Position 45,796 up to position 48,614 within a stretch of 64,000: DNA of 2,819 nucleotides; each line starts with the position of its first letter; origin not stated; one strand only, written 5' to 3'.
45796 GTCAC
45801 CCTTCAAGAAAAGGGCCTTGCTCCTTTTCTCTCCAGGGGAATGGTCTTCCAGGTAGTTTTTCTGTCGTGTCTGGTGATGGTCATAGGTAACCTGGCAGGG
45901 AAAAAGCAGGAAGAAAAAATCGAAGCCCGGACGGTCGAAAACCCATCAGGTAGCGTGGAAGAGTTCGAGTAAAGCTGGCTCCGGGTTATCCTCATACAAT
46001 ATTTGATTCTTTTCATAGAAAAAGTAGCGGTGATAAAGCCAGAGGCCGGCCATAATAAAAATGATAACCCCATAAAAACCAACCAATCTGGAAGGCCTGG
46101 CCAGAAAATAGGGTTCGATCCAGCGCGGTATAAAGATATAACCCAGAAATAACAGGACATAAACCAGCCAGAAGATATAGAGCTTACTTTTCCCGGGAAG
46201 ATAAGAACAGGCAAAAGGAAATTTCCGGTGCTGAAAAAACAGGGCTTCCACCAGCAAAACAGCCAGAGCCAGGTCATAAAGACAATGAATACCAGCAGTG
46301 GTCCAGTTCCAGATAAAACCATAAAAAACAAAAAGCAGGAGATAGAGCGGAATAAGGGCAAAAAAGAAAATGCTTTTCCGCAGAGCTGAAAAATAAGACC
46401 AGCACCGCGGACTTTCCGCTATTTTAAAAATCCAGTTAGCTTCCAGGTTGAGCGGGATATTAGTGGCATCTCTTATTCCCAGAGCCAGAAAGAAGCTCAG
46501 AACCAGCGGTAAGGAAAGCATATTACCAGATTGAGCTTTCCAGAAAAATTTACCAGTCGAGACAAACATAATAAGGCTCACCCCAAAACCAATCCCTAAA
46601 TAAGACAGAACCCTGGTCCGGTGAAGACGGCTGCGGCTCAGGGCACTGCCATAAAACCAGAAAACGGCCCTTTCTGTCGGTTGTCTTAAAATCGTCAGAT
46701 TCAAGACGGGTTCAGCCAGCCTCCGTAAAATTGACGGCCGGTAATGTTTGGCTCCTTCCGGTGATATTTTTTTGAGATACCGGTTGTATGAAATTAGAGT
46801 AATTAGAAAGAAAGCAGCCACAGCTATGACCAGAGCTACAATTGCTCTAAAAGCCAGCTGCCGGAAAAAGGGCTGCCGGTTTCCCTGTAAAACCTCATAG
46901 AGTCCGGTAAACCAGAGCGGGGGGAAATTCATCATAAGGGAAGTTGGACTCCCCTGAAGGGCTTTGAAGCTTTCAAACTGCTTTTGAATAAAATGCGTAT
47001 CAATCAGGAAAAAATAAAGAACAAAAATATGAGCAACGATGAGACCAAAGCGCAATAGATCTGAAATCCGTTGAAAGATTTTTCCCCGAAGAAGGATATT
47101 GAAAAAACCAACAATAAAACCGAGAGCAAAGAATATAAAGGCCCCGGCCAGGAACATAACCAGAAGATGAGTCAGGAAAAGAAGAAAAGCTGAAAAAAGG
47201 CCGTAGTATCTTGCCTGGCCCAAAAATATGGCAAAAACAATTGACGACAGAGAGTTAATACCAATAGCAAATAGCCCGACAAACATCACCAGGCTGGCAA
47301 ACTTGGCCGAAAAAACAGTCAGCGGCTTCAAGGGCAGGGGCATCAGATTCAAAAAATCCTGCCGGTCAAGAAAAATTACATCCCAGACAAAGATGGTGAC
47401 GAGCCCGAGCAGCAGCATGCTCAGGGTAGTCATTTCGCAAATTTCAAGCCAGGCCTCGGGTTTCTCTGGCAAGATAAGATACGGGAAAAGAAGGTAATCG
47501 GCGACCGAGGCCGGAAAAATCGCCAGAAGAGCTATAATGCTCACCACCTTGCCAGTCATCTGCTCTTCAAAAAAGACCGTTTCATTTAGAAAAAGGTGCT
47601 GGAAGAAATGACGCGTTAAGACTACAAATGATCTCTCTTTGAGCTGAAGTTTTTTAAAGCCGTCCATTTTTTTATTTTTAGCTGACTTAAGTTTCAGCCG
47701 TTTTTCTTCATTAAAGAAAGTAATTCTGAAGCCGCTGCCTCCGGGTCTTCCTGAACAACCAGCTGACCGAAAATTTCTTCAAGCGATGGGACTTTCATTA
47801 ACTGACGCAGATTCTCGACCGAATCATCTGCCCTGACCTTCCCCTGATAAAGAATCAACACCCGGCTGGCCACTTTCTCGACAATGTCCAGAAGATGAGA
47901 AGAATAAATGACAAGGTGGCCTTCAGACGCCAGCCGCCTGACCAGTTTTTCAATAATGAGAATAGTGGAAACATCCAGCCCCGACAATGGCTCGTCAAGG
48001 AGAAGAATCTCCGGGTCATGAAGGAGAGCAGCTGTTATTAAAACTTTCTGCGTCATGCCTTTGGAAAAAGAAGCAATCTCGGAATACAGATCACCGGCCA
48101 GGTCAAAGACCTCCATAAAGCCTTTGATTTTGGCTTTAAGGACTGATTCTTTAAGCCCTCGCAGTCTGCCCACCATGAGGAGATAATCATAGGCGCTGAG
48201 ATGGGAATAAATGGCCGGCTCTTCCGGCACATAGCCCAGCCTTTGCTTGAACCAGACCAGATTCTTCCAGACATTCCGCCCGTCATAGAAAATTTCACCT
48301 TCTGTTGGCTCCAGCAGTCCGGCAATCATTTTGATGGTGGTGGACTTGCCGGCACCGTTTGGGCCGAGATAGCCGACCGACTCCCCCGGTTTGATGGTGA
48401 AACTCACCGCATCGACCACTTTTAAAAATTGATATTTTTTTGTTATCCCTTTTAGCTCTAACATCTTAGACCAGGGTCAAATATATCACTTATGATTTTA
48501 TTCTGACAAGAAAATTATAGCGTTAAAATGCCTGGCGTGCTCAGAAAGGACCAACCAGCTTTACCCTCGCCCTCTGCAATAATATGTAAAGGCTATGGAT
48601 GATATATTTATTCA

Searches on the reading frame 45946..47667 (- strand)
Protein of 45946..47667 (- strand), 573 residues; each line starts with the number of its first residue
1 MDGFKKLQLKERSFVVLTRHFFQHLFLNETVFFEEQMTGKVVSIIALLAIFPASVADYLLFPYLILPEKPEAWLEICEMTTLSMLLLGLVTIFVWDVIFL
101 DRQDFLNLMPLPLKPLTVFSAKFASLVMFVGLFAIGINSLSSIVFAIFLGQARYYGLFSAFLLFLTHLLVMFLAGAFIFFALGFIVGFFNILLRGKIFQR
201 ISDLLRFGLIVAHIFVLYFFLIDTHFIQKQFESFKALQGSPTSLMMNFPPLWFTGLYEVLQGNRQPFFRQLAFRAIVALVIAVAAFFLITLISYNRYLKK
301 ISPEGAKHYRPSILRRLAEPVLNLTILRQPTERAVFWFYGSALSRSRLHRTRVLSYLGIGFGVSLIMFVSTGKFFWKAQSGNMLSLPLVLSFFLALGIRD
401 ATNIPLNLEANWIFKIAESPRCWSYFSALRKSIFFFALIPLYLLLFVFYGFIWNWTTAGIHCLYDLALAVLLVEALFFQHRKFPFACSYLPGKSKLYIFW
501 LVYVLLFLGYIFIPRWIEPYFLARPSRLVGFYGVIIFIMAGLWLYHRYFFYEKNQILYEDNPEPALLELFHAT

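Call 3: search_protein_families(library=pfam, proteins=[window:45946-47667:-], max_evalue=1)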
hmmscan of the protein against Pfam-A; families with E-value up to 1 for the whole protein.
window:45946-47667:- (573 aa): 1 family
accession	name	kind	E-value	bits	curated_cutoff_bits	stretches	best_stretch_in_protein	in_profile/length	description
PF13131.11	DUF3951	-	0.12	13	26.3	1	275-311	5-39/52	Protein of unknown function (DUF3951)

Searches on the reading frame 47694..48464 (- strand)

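Call 3: search_protein_families(library=pfam, proteins=[window:47694-48464:-], max_evalue=1)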
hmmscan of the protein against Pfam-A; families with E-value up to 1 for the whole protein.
window:47694-48464:- (256 aa): 4 families
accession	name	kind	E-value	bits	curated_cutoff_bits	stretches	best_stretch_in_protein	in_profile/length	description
PF00005.33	ABC_tran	-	1.5e-29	103.7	25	1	18-160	2-136/137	ABC transporter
PF13304.12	AAA_21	-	2.3e-08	34.9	27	2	130-190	235-298/304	AAA domain, putative AbiEii toxin, Type IV TA system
PF13555.12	AAA_29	-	0.021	15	27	1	21-55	16-50/61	P-loop containing region of AAA domain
PF13166.12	AAA_13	-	0.14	11.3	36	0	34-59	23-48/713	AAA domain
